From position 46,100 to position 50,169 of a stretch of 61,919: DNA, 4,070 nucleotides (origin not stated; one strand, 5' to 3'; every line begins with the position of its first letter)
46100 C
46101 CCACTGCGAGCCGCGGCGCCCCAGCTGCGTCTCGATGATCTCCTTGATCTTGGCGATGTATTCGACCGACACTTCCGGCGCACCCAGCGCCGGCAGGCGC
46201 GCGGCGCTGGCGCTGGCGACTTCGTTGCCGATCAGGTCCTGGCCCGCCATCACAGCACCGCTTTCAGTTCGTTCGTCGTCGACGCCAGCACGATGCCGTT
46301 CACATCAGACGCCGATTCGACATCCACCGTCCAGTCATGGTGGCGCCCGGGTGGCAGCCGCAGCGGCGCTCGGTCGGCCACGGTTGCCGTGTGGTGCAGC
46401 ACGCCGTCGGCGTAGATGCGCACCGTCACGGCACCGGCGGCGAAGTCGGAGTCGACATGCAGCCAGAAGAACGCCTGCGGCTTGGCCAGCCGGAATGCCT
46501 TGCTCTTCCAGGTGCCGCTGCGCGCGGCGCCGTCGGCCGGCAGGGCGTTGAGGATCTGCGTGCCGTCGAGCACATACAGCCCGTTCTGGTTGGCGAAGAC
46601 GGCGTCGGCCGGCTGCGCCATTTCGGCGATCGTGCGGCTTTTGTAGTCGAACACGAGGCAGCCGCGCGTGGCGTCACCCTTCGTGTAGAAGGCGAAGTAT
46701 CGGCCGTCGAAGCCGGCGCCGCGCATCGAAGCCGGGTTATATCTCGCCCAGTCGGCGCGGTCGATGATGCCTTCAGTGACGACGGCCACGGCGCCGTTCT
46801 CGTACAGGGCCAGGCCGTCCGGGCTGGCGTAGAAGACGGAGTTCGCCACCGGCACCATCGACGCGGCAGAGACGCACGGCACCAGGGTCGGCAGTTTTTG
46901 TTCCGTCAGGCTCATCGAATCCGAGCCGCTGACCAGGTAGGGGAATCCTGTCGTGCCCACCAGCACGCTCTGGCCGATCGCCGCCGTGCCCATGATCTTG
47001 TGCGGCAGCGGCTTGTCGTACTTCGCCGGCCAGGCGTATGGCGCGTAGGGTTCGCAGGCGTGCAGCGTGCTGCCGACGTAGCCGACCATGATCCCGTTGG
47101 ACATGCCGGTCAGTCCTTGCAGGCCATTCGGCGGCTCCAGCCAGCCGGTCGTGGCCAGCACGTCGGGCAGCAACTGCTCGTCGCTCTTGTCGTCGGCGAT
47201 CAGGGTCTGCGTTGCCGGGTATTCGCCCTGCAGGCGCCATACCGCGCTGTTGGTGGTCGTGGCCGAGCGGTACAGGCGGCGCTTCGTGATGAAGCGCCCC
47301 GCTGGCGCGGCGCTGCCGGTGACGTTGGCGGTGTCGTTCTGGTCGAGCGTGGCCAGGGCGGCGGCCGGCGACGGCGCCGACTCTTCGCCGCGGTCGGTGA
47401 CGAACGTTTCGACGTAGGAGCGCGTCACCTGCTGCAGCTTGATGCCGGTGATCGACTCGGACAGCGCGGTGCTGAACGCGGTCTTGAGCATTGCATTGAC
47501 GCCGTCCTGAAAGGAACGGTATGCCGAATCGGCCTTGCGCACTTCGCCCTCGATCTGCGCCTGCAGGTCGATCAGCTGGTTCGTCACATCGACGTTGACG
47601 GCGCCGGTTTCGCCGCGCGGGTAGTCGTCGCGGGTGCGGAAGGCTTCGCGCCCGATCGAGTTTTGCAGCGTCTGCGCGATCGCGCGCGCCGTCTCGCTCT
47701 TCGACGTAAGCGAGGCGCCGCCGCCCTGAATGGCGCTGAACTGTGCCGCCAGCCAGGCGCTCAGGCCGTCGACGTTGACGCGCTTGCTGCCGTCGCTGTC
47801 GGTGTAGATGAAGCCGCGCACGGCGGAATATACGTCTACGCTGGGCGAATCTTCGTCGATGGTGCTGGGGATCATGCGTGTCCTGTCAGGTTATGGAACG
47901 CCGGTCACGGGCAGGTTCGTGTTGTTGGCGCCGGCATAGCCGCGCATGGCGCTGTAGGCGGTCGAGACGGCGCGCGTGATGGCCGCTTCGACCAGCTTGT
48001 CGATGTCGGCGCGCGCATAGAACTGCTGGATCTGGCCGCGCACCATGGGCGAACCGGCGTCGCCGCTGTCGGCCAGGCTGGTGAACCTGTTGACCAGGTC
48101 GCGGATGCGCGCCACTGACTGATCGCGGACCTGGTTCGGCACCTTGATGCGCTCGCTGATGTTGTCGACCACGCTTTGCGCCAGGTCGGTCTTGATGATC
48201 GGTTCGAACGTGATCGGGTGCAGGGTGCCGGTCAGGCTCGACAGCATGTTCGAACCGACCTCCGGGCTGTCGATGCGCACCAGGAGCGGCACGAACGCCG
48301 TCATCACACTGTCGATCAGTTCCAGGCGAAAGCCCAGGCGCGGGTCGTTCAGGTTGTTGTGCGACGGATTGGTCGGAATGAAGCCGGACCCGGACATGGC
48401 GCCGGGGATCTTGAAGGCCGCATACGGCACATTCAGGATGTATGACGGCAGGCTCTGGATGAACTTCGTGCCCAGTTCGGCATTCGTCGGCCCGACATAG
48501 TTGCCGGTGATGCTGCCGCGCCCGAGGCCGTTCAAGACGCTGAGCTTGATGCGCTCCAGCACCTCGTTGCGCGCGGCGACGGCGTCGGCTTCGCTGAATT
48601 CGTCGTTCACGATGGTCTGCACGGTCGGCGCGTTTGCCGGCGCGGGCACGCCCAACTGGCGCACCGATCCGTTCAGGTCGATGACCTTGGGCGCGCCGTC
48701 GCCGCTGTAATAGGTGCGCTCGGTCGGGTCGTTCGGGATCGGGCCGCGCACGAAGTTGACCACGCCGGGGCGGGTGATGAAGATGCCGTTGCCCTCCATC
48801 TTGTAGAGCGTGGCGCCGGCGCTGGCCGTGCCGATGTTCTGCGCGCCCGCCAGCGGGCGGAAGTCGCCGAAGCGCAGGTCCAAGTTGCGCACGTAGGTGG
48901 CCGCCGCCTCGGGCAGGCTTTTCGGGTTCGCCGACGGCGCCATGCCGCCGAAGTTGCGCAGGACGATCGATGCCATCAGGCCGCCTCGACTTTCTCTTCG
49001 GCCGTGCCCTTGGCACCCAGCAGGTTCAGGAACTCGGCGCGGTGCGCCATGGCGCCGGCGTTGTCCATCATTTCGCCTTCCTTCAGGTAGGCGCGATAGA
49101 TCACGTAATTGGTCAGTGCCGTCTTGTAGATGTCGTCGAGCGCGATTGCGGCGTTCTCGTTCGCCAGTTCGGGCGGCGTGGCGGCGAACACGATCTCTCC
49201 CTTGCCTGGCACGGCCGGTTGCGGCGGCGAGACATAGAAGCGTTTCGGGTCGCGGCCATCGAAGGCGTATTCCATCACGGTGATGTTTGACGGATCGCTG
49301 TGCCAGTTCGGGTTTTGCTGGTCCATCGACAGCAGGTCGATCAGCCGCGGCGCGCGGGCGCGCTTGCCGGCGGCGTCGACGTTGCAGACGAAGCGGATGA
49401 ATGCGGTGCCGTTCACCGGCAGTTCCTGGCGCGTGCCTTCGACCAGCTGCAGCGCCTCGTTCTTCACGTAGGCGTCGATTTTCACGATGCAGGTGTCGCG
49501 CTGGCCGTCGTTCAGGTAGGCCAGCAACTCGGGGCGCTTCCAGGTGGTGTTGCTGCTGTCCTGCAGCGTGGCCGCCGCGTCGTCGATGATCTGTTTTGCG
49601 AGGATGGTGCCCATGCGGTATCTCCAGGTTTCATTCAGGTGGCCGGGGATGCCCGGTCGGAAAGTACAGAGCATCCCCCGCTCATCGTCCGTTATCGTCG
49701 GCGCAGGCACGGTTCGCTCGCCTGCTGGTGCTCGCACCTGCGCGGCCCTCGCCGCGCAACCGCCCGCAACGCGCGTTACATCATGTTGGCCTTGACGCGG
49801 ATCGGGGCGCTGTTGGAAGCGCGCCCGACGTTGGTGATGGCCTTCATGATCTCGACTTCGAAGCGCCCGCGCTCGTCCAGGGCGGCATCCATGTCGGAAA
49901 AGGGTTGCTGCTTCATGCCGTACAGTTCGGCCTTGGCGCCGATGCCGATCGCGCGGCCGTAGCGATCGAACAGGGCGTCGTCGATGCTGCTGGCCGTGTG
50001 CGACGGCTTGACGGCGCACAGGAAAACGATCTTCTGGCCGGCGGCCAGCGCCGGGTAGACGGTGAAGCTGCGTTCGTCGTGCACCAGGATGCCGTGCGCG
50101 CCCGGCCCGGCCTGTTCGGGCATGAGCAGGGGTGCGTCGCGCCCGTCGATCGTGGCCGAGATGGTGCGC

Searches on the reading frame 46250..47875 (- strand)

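Call 10: search_protein_families(library=phrogs, proteins=[window:46250-47875:-], max_evalue=0.001)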
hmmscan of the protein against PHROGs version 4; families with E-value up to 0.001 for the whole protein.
window:46250-47875:- (541 aa): 3 families
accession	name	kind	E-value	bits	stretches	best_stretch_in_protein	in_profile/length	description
phrog_511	-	head and packaging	2.3e-112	377.9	1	137-540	454-861/862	internal virion protein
phrog_17680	-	unknown function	7.1e-17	62.8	1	150-287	147-285/356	-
phrog_26027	-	unknown function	1.3e-15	58.5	1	346-537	4-199/201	-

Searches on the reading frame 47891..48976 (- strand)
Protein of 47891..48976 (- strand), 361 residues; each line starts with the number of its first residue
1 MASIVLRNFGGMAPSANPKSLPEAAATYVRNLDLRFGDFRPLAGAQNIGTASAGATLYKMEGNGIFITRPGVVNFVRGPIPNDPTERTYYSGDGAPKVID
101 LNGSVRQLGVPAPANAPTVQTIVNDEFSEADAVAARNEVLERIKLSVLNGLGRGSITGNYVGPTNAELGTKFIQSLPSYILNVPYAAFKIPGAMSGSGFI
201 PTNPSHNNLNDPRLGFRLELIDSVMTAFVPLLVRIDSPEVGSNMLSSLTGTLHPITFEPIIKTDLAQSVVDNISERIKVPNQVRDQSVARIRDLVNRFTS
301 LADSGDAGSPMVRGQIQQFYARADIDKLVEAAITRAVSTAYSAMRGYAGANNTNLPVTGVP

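Call 10: search_protein_families(library=phrogs, proteins=[window:47891-48976:-], max_evalue=0.001)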
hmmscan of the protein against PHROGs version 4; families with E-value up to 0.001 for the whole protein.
window:47891-48976:- (361 aa): 2 families
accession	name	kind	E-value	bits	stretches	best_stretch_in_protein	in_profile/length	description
phrog_511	-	head and packaging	4.5e-17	62.7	1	1-124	319-452/862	internal virion protein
phrog_17680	-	unknown function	6.4e-13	49.8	1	1-121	1-132/356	-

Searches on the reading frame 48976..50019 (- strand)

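Call 10: search_protein_families(library=phrogs, proteins=[window:48976-50019:-], max_evalue=0.001)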
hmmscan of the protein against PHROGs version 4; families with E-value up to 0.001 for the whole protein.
window:48976-50019:- (347 aa): 2 families
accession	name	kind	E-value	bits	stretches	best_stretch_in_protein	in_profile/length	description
phrog_399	-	head and packaging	7.3e-44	151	1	141-344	4-207/220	structural protein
phrog_2125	-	head and packaging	0.0005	20.8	1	274-334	145-208/234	virion structural protein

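Call 100: search_protein_families(library=pfam, proteins=[window:48976-50019:-], max_evalue=0.001)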
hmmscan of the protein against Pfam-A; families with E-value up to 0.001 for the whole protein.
window:48976-50019:- (347 aa): 1 family
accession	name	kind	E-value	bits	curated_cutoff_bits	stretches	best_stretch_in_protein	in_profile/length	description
PF24175.2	SU10_adaptor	-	1.4e-24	88.1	27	1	142-337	4-181/194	SU10 adaptor protein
